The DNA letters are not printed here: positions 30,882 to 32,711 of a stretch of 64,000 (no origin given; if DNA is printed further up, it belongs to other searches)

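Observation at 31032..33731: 899-aa SF1 helicase with a ~510-aa orphan N-terminal half, solitary next to tRNA-Gly: candidate single-gene anti-MGE/defence factor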

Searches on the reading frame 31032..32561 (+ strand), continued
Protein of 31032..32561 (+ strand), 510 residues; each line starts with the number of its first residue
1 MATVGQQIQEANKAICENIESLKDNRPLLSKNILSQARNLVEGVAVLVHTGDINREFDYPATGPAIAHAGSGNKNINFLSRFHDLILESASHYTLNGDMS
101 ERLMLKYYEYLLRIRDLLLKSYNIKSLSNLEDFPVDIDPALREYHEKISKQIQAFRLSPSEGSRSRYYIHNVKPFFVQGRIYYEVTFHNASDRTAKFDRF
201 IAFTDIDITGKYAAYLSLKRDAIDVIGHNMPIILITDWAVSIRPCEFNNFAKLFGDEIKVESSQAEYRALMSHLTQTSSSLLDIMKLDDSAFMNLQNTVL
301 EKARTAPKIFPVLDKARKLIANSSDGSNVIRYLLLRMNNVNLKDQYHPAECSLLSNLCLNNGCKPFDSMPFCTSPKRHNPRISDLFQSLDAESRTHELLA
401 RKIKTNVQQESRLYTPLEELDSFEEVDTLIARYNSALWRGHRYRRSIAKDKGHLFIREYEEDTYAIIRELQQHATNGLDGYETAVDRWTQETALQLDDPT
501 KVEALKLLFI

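Call 77: search_protein_families(library=pfam, proteins=[L092:6146-6979:+, L093:6146-6979:+, L091:5812-7317:+, L092:7001-9754:+], max_evalue=0.01)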
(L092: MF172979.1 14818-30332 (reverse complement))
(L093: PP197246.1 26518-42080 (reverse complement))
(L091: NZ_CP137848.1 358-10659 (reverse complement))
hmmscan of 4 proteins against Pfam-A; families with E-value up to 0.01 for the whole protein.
L092:6146-6979:+ (278 aa): 0 families

L093:6146-6979:+ (278 aa): 0 families

L091:5812-7317:+ (502 aa): 2 families
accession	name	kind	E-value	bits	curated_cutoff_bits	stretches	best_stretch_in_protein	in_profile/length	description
PF13589.12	HATPase_c_3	-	2e-05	25.1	25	1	30-128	3-96/137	Histidine kinase-, DNA gyrase B-, and HSP90-like ATPase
PF02518.31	HATPase_c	-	0.00032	21.5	26.4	1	28-107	4-78/111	Histidine kinase-, DNA gyrase B-, and HSP90-like ATPase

L092:7001-9754:+ (918 aa): 18 families
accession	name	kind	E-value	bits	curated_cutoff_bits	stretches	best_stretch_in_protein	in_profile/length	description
PF13604.12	AAA_30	-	2.4e-20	73.5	27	1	514-678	7-174/191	AAA domain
PF01443.25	Viral_helicase1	-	1.6e-19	71.1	21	2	528-634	2-101/228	Viral superfamily 1 RNA helicase core domain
PF13538.12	UvrD_C_2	-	2e-12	47.2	27.4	1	841-886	2-50/52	UvrD-like helicase C-terminal domain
PF13245.12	AAA_19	-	3.5e-12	47.1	25.1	1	521-630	8-129/134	AAA domain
PF13173.12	AAA_14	-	8.2e-06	26.3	27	1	525-606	3-76/129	AAA domain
PF09848.15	SLFN-g3_helicase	-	2.7e-05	24.1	24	1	525-692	2-195/354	Schlafen group 3, DNA/RNA helicase domain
PF13191.12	AAA_16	-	0.00041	21.3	32.6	1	525-557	25-56/167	AAA ATPase domain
PF13361.12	UvrD_C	-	0.00066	19.6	25.6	1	812-890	262-348/350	UvrD-like helicase C-terminal domain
PF03193.22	RsgA_GTPase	-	0.00071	19.9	30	1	519-546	102-128/174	RsgA GTPase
PF07693.20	KAP_NTPase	-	0.00078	19.2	20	1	526-606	22-101/293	KAP family P-loop domain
PF16162.10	KwaB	-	0.00082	19.9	26.3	1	65-190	42-161/186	Kiwa protein KwaB-like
PF22232.2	TraI_hel_assoc_N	-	0.00088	20.3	27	1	556-617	29-89/99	TraI helicase-associated ssDNA bd, N-terminal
PF13401.12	AAA_22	-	0.00099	19.9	27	0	524-572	5-56/130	AAA domain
PF01637.24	ATPase_2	-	0.0011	19.2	33.2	1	524-630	20-122/225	ATPase domain predominantly from Archaea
PF13479.12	AAA_24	-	0.0017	18.7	27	1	526-614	4-86/195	AAA domain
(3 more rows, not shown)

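Call 89: search_protein_families(library=phrogs, proteins=[window:31032-32561:+, L092:6146-6979:+], max_evalue=0.001)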
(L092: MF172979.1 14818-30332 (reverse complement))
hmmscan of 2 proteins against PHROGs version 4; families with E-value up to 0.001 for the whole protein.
window:31032-32561:+ (510 aa): 1 family
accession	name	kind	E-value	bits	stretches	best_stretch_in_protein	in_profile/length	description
phrog_325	-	DNA, RNA and nucleotide metabolism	4.4e-20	72.6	1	2-449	64-424/986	Dda-like helicase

L092:6146-6979:+ (278 aa): 1 family
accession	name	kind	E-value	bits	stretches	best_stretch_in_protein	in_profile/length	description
phrog_6948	-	unknown function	4.5e-06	27.1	1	2-132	2-137/372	-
